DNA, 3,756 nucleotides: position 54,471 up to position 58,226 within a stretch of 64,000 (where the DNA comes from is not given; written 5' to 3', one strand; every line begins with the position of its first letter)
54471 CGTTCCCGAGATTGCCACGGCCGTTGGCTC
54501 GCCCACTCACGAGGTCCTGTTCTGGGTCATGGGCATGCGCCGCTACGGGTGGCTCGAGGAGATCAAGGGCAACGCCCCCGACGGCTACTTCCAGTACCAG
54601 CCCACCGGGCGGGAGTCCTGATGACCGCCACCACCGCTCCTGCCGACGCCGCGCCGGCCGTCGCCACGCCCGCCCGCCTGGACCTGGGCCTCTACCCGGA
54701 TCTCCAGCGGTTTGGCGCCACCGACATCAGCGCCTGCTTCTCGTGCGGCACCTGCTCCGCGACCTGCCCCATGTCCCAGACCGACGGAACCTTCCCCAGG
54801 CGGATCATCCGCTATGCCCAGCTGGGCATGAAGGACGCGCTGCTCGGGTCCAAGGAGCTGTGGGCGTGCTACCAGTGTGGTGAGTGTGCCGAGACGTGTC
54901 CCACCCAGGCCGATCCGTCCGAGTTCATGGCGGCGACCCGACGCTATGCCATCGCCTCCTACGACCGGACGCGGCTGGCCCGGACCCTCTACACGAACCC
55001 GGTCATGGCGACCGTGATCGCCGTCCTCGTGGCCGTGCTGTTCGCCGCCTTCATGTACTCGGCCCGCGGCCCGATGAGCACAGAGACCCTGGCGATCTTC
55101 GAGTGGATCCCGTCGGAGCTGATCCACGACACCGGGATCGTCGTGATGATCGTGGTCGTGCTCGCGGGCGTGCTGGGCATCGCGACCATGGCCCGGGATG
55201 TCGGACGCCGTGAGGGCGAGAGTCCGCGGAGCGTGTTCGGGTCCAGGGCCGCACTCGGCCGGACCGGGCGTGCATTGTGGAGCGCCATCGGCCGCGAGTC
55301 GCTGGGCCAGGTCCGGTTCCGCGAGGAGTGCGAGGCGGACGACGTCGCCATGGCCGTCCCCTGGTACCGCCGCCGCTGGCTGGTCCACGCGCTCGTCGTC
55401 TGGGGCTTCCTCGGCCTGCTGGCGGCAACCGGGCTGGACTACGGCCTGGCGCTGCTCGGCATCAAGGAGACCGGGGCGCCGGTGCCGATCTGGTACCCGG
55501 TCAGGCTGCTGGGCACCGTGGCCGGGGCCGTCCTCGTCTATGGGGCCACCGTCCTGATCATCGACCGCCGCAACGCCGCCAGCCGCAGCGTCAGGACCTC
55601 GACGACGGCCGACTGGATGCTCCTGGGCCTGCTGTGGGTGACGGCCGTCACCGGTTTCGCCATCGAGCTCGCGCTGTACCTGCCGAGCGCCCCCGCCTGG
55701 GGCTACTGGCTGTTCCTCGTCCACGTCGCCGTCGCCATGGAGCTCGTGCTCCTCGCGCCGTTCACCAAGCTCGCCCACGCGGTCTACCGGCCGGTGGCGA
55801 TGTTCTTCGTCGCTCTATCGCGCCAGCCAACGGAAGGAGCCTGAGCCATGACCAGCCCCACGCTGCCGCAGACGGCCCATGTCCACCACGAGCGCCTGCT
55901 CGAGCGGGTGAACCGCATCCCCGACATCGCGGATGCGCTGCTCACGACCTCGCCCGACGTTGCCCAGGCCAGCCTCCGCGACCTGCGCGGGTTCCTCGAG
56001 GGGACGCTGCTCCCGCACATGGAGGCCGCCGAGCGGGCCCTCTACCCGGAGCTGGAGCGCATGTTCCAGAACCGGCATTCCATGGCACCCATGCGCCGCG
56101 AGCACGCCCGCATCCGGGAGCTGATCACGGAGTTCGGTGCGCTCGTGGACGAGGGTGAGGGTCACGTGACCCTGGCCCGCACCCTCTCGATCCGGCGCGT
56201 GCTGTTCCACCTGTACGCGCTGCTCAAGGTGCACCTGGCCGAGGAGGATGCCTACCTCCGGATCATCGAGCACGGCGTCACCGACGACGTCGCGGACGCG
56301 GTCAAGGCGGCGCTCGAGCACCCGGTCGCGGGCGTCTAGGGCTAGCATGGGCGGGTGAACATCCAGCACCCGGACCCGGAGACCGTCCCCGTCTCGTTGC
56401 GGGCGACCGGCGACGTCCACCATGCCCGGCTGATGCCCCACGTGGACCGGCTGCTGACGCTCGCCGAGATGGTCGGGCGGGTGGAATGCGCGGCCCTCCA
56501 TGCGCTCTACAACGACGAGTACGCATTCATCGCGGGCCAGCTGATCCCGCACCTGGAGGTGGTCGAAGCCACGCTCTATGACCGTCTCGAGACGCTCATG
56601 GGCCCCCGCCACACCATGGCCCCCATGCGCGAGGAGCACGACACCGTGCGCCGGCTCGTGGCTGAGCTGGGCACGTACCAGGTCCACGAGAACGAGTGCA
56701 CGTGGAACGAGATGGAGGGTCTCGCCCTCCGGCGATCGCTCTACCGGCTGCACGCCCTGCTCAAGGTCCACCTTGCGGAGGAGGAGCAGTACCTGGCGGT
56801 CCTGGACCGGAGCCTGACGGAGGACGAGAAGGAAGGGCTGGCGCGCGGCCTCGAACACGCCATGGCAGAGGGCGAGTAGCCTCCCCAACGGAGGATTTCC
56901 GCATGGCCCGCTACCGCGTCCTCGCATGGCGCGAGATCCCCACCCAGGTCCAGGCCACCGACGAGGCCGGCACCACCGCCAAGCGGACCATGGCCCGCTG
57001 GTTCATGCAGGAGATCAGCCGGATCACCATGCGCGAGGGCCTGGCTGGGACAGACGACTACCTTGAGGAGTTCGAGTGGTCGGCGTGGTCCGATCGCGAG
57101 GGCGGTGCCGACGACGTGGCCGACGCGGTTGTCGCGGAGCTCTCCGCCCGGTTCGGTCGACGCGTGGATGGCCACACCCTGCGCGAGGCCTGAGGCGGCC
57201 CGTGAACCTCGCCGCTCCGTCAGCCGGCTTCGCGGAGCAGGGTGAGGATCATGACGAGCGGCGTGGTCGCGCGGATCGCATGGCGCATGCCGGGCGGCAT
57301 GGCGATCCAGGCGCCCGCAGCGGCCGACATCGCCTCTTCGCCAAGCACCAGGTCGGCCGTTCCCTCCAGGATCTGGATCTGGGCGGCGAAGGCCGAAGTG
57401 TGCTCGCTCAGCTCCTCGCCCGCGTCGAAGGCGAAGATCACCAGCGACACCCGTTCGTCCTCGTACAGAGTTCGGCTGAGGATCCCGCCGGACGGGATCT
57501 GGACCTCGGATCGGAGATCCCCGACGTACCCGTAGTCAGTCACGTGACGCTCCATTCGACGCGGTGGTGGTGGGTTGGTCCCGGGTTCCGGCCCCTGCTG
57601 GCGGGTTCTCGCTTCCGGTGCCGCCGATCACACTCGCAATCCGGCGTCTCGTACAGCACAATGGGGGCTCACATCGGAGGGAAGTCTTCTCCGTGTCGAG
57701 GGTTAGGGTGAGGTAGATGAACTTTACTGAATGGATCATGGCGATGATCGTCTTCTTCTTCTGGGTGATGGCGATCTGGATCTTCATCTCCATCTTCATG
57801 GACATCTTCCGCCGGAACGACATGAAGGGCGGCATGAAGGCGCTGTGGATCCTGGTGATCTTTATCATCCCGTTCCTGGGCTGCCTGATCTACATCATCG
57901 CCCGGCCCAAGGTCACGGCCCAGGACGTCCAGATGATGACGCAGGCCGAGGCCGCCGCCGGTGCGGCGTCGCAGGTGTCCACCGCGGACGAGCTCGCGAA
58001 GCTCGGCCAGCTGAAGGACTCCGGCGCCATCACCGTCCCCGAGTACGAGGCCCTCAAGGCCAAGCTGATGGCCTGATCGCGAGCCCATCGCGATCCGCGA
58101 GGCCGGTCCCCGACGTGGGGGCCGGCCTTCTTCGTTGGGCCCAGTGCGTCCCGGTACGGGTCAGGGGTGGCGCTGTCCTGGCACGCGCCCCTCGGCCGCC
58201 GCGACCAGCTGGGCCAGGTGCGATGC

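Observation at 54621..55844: HdrC-like 2x[4Fe-4S] domain fused to a NarI/HdrE-like membrane domain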

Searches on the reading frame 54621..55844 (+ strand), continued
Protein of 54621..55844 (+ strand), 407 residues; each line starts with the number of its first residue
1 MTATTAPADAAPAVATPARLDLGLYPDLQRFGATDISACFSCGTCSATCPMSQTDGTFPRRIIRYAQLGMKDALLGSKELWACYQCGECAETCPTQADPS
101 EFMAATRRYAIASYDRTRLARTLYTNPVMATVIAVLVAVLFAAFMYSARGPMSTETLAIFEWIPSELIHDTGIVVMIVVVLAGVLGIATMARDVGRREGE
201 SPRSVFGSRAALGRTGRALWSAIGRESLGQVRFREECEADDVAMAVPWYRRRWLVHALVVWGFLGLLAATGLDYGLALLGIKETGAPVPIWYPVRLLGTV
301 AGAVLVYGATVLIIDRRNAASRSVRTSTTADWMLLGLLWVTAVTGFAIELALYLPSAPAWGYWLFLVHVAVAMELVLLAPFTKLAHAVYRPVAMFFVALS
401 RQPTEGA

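Call 46: search_protein_families(library=pfam, proteins=[L088:3199-3567:+, L088:3675-3947:+, L088:3944-4384:+, L088:4381-5658:+, L088:5645-7672:+, L088:7632-7988:+, L088:7992-9182:+, L088:9223-9597:+, L088:10323-11180:+, L088:11177-12043:+], max_evalue=0.001)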
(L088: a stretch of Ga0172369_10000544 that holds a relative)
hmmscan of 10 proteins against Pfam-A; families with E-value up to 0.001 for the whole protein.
L088:3199-3567:+ (122 aa): 14 families
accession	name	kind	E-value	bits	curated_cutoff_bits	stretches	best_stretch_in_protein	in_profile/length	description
PF01022.26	HTH_5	-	8.4e-14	51.6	22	1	28-73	2-47/47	Bacterial regulatory protein, arsR family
PF12840.13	HTH_20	-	4e-11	43.1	27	1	26-74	2-51/51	Helix-turn-helix domain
PF12802.13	MarR_2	-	9.1e-09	35.8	27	1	32-78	9-60/61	MarR family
PF13412.12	HTH_24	-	2.6e-08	33.7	21.9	1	31-71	6-47/48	Winged helix-turn-helix DNA-binding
PF01978.25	TrmB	-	1.4e-05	25.3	25.6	1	37-84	18-65/68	Sugar-specific transcriptional regulator TrmB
PF25212.1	HVO_A0114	-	1.5e-05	25.1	27.6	1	27-80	21-75/84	HVO_A0114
PF24034.1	DUF7343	-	2e-05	24.8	27.6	1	26-79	3-56/62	Domain of unknown function (DUF7343)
PF01047.28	MarR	-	3.3e-05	24.1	24.6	1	38-76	13-52/59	MarR family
PF13545.12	HTH_Crp_2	-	3.8e-05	24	27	1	41-77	22-57/70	Crp-like helix-turn-helix domain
PF09339.16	HTH_IclR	-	5e-05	23.4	22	1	39-72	16-49/52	IclR helix-turn-helix domain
PF25213.1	HVO_A0261_N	-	0.00012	22.3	35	1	25-77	8-59/86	HVO_A0261 N-terminal domain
PF02082.26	Rrf2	-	0.00022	21.8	30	1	32-75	13-57/132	Iron-dependent Transcriptional regulator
PF21531.3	Rv2175c_wHTH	-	0.00066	20.1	27.1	0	42-79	16-50/57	DNA-binding protein Rv2175c, wHTH domain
PF24035.1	DUF7344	-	0.00067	20.4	27.8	0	23-51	2-30/76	Domain of unknown function (DUF7344)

L088:3675-3947:+ (90 aa): 0 families

L088:3944-4384:+ (146 aa): 1 family
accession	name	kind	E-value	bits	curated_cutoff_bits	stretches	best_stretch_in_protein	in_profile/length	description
PF02662.21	FlpD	-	1.3e-15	57.9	22.3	1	12-128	1-118/123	Methyl-viologen-reducing hydrogenase, delta subunit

L088:4381-5658:+ (425 aa): 19 families
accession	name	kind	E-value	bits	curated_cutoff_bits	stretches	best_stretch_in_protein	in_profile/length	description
PF07992.20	Pyr_redox_2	-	1.5e-12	48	26.1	2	6-191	1-108/291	Pyridine nucleotide-disulphide oxidoreductase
PF01266.30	DAO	-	5.2e-10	39.8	27.9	1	7-43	1-38/353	FAD dependent oxidoreductase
PF00037.32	Fer4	-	9.1e-10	38.4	21.1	2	150-170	3-23/24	4Fe-4S binding domain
PF12797.12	Fer4_2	-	4.7e-08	32.9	24.5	2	149-166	4-21/22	4Fe-4S binding domain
PF13187.11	Fer4_9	-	6e-08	33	27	1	107-170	1-52/52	4Fe-4S dicluster domain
PF12838.12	Fer4_7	-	1.1e-07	32.6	27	1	108-169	2-52/52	4Fe-4S dicluster domain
PF13237.11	Fer4_10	-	5e-07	30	25.5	1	150-175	4-22/53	4Fe-4S dicluster domain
PF14697.11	Fer4_21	-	1.4e-06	28.8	35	1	98-120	29-53/59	4Fe-4S dicluster domain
PF13450.12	NAD_binding_8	-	1.5e-06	28.8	21.9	1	10-44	1-35/68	NAD(P)-binding Rossmann-like domain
PF00890.30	FAD_binding_2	-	1.8e-06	27.9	20.4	1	7-43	1-37/414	FAD binding domain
PF12837.12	Fer4_6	-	2.4e-06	27.7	25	2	148-169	2-23/24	4Fe-4S binding domain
PF13484.11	Fer4_16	-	6.3e-06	27.3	30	0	155-174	2-23/66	4Fe-4S double cluster binding domain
PF12831.13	FAD_oxidored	-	9.6e-06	25.6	27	1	7-44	1-38/416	FAD dependent oxidoreductase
PF25160.1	LdpA_Fe-S-bd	-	1.1e-05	25.5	27.6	0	141-170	15-43/49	LdpA Fe-S cluster-binding domain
PF13534.11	Fer4_17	-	2.2e-05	25.3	22.2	0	132-168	25-59/61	4Fe-4S dicluster domain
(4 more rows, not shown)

L088:5645-7672:+ (675 aa): 16 families
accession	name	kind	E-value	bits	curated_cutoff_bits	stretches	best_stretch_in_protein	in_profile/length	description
PF07992.20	Pyr_redox_2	-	2e-11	44.3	26.1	1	151-230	2-210/291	Pyridine nucleotide-disulphide oxidoreductase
PF12838.12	Fer4_7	-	2.3e-08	34.8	27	1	597-647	1-52/52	4Fe-4S dicluster domain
PF00037.32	Fer4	-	1.9e-07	31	21.1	1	627-649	2-24/24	4Fe-4S binding domain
PF12831.13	FAD_oxidored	-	2.6e-07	30.7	27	1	152-215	2-67/416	FAD dependent oxidoreductase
PF13237.11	Fer4_10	-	6.6e-07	29.6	25.5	1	593-644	4-53/53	4Fe-4S dicluster domain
PF12837.12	Fer4_6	-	3.3e-06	27.2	25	1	626-648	2-24/24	4Fe-4S binding domain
PF12797.12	Fer4_2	-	3.8e-06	27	24.5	0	626-645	3-22/22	4Fe-4S binding domain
PF14697.11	Fer4_21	-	6.3e-06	26.7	35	1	591-649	1-58/59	4Fe-4S dicluster domain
PF13484.11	Fer4_16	-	6.9e-06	27.2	30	1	633-651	2-20/66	4Fe-4S double cluster binding domain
PF00890.30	FAD_binding_2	-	4.2e-05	23.4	20.4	1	152-188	2-38/414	FAD binding domain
PF01266.30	DAO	-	4.5e-05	23.6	27.9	1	151-185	1-35/353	FAD dependent oxidoreductase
PF01946.23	Thi4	-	5.1e-05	23.1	26.2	1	150-197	18-66/235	Thi4 family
PF00070.33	Pyr_redox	-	6.1e-05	23.9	22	1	151-185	1-35/82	Pyridine nucleotide-disulphide oxidoreductase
PF13187.11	Fer4_9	-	0.00037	20.9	27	1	598-648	2-52/52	4Fe-4S dicluster domain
PF13450.12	NAD_binding_8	-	0.00045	20.9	21.9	1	154-189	1-36/68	NAD(P)-binding Rossmann-like domain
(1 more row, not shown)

L088:7632-7988:+ (118 aa): 0 families

L088:7992-9182:+ (396 aa): 6 families
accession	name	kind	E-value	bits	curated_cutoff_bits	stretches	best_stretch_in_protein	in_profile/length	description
PF13183.11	Fer4_8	-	1.4e-07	32.4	27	1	21-81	2-67/68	4Fe-4S dicluster domain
PF13237.11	Fer4_10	-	2e-07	31.2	25.5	1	22-79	7-53/53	4Fe-4S dicluster domain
PF13187.11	Fer4_9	-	5e-07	30.1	27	1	23-82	1-51/52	4Fe-4S dicluster domain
PF13534.11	Fer4_17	-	4e-06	27.7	22.2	1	23-81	1-59/61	4Fe-4S dicluster domain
PF02665.19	Nitrate_red_gam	-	4.4e-05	23.6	22.9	0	346-381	172-207/217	Nitrate reductase gamma subunit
PF12838.12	Fer4_7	-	6e-05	23.9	27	1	24-82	2-52/52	4Fe-4S dicluster domain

L088:9223-9597:+ (124 aa): 2 families
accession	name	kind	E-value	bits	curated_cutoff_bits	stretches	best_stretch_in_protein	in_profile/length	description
PF02635.20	DsrE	-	1.4e-18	67.6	22.7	1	8-123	2-115/116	DsrE/DsrF-like family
PF13686.11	DrsE_2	-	0.00014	22.3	25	0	7-42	3-36/156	DsrE/DsrF/DrsH-like family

L088:10323-11180:+ (285 aa): 6 families
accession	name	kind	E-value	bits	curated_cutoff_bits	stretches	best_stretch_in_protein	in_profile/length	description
PF00005.33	ABC_tran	-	7.3e-29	101.6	25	1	30-178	1-137/137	ABC transporter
PF13304.12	AAA_21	-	1e-09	39.4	27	0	44-85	3-31/304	AAA domain, putative AbiEii toxin, Type IV TA system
PF02463.25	SMC_N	-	1e-07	32.1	40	1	41-217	25-207/220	RecF/RecN/SMC N terminal domain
PF13401.12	AAA_22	-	2.1e-05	25.3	27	1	40-207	5-123/130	AAA domain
PF13191.12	AAA_16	-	0.00039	21.4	32.6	0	28-175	10-140/167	AAA ATPase domain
PF20703.3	nSTAND1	-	0.00048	20.3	27.1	1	25-68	18-59/379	Novel STAND NTPase 1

L088:11177-12043:+ (288 aa): 4 families
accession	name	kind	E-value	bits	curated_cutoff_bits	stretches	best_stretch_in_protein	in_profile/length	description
PF00005.33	ABC_tran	-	9.3e-28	98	25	1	39-186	1-136/137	ABC transporter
PF13304.12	AAA_21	-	4.2e-17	63.6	27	1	156-217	235-299/304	AAA domain, putative AbiEii toxin, Type IV TA system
PF02463.25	SMC_N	-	0.00019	21.4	40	0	158-214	136-196/220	RecF/RecN/SMC N terminal domain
PF13558.12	SbcC_Walker_B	-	0.00043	20.9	27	0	174-202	55-89/90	SbcC/RAD50-like, Walker B motif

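Call 72: search_protein_families(library=ncbifam, proteins=[L088:7992-9179:+, L104:8001-9086:+, L120:3158-4297:+, L119:824-1921:+, L099:167-1252:+, P0187, P0225, P0235, P0255, P0269], max_evalue=1e-20)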
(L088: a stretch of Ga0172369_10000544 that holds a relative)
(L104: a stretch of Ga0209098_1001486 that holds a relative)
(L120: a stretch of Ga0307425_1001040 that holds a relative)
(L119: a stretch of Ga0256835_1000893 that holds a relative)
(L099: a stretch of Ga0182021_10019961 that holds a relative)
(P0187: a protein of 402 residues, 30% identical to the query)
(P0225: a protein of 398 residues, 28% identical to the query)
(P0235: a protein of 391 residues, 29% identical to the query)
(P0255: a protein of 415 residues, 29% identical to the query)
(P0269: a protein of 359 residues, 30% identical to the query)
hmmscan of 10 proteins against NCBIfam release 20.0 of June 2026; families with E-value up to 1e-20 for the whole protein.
L088:7992-9179:+ (396 aa): 1 family
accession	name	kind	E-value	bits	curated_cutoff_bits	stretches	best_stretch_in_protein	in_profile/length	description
NF038018.1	qmoC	equivalog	1.7e-63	215.2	300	1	9-381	5-359/360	quinone-interacting membrane-bound oxidoreductase complex subunit QmoC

L104:8001-9086:+ (362 aa): 1 family
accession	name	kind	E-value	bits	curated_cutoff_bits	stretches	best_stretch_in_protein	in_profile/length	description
NF038018.1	qmoC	equivalog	7.9e-56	190.1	300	1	5-361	4-358/360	quinone-interacting membrane-bound oxidoreductase complex subunit QmoC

L120:3158-4297:+ (380 aa): 1 family
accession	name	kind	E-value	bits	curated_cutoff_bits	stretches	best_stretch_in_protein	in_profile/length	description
NF038018.1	qmoC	equivalog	6.1e-59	200.3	300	1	10-372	8-357/360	quinone-interacting membrane-bound oxidoreductase complex subunit QmoC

L119:824-1921:+ (366 aa): 1 family
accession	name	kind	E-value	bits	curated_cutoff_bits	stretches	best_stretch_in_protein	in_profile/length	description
NF038018.1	qmoC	equivalog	3.7e-55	187.8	300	1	2-361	9-355/360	quinone-interacting membrane-bound oxidoreductase complex subunit QmoC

L099:167-1252:+ (362 aa): 1 family
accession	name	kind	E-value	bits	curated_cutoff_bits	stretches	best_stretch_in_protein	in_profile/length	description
NF038018.1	qmoC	equivalog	1.1e-54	186.3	300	1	5-361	4-358/360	quinone-interacting membrane-bound oxidoreductase complex subunit QmoC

P0187 (402 aa): 1 family
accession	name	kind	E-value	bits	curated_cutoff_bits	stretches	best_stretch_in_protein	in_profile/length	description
NF038018.1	qmoC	equivalog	1.1e-64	219.2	300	1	19-385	7-360/360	quinone-interacting membrane-bound oxidoreductase complex subunit QmoC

P0225 (398 aa): 3 families
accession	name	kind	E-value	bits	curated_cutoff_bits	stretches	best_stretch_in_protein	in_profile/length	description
NF038018.1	qmoC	equivalog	9.1e-116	387.2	300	1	9-372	1-358/360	quinone-interacting membrane-bound oxidoreductase complex subunit QmoC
TIGR02484.1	CitB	equivalog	2.7e-21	76.1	246.6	1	25-387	13-367/372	tricarballylate utilization 4Fe-4S protein TcuB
NF011607.0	PRK15033.1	subfamily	4.7e-21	75.2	524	1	71-377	68-376/389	tricarballylate utilization 4Fe-4S protein TcuB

P0235 (391 aa): 1 family
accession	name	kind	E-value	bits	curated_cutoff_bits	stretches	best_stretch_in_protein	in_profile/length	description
NF038018.1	qmoC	equivalog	2.3e-122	408.9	300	1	14-377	2-360/360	quinone-interacting membrane-bound oxidoreductase complex subunit QmoC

P0255 (415 aa): 3 families
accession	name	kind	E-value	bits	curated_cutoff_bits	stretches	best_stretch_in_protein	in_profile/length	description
NF038018.1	qmoC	equivalog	1.1e-104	350.8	300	1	8-377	4-360/360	quinone-interacting membrane-bound oxidoreductase complex subunit QmoC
NF011607.0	PRK15033.1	subfamily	3.7e-23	82.1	524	1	67-376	68-372/389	tricarballylate utilization 4Fe-4S protein TcuB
TIGR02484.1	CitB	equivalog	1.7e-22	80.1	246.6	1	67-392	49-369/372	tricarballylate utilization 4Fe-4S protein TcuB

P0269 (359 aa): 1 family
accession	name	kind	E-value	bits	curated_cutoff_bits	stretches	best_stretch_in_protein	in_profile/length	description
NF038018.1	qmoC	equivalog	9.7e-95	318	300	2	4-124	1-121/360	quinone-interacting membrane-bound oxidoreductase complex subunit QmoC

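Call 79: list_cluster_members(proteins=[P0121, P0123, P0126, P0127, P0128, P0130, P0133, P0135, P0147, P0187])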
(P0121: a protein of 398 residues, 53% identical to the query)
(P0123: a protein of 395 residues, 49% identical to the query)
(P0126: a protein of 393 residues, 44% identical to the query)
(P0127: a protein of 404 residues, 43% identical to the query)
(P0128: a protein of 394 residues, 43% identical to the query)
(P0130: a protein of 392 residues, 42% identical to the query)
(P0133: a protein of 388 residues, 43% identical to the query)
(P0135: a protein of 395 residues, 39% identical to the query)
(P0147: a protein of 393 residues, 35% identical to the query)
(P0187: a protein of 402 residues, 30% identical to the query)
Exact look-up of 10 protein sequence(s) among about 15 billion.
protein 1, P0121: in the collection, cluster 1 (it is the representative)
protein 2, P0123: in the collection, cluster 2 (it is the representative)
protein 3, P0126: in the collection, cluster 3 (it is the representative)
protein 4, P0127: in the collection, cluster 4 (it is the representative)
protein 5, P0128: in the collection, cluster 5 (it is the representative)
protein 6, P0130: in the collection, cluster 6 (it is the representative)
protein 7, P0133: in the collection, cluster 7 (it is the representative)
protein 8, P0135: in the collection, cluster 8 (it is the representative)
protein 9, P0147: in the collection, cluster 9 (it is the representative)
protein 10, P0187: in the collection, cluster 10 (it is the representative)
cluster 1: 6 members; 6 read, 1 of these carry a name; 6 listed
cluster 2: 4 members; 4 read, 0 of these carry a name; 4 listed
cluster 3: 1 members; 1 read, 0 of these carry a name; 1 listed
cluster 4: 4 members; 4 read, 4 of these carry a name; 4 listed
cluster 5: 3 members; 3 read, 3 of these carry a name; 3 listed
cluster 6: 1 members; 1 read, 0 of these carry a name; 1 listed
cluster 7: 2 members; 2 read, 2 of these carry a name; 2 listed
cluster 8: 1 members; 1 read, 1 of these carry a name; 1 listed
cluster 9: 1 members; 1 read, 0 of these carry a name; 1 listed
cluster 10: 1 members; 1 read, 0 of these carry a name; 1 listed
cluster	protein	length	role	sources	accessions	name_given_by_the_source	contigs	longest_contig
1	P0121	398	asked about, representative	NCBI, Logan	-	-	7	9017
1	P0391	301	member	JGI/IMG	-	hypothetical protein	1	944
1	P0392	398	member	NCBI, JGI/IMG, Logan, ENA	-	-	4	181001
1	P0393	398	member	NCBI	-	-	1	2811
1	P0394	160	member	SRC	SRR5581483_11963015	-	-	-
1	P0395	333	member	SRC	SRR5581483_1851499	-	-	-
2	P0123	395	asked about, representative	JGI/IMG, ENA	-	-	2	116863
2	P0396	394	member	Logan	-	-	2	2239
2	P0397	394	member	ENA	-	-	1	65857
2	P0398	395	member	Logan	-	-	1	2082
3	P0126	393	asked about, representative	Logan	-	-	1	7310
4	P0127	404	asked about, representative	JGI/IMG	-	ferredoxin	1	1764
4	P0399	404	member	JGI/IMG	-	ferredoxin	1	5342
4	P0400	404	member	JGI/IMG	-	ferredoxin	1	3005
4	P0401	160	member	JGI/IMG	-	nitrate reductase gamma subunit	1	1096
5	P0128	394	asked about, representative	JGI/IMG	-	ferredoxin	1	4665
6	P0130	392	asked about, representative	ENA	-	-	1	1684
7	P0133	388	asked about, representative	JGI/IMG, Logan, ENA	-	ferredoxin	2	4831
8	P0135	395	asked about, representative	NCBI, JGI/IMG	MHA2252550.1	MAG: 4Fe-4S dicluster domain-containing protein [Candidatus Kariarchaeaceae archaeon] | nitrate reductase gamma subunit/ferredoxin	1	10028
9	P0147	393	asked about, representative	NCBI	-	-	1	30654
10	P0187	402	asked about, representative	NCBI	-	-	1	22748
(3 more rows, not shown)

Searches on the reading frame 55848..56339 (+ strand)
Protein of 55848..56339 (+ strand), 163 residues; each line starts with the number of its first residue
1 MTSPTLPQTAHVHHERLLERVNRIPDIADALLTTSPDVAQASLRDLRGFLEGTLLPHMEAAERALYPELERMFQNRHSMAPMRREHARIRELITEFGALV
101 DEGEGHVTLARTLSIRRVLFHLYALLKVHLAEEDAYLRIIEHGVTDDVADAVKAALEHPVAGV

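Call 3: search_protein_families(library=pfam, proteins=[window:55848-56339:+], max_evalue=0.01)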
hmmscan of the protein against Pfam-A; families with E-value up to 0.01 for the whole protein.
window:55848-56339:+ (163 aa): 1 family
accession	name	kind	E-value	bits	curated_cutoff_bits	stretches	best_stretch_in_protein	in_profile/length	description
PF01814.28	Hemerythrin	-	3.6e-12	47.3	25.3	2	11-135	7-121/127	Hemerythrin HHE cation binding domain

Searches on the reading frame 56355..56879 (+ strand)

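Call 3: search_protein_families(library=pfam, proteins=[window:56355-56879:+], max_evalue=0.01)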
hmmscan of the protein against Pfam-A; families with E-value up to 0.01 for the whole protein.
window:56355-56879:+ (174 aa): 1 family
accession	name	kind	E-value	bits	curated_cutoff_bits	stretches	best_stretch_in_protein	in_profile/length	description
PF01814.28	Hemerythrin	-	2.8e-05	25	25.3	1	20-147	7-123/127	Hemerythrin HHE cation binding domain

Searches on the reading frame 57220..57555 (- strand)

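Call 11: search_protein_families(library=pfam, proteins=[window:57220-57555:-], max_evalue=0.01)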
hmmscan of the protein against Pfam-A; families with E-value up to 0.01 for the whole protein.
window:57220-57555:- (111 aa): 2 families
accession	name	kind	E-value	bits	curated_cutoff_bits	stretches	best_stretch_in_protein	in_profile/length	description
PF07883.17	Cupin_2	-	4.3e-06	26.8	27.2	1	41-103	3-67/70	Cupin domain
PF12973.13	Cupin_7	-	0.0001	22.5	27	1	24-103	19-97/105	ChrR Cupin-like domain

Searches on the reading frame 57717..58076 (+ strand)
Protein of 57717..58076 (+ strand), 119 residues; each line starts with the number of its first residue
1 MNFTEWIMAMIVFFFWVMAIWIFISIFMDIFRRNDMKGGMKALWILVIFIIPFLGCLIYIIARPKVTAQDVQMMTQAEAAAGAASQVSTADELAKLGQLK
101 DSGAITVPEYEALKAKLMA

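Call 11: search_protein_families(library=pfam, proteins=[window:57717-58076:+], max_evalue=0.01)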
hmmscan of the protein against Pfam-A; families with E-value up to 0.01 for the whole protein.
window:57717-58076:+ (119 aa): 2 families
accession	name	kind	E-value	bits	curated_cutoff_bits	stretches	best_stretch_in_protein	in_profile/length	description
PF13396.11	PLDc_N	-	9.7e-09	35.5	23.3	1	18-63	2-41/42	Phospholipase_D-nuclease N-terminal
PF09851.14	SHOCT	-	8.9e-08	32.1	27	1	91-118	1-28/28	Short C-terminal domain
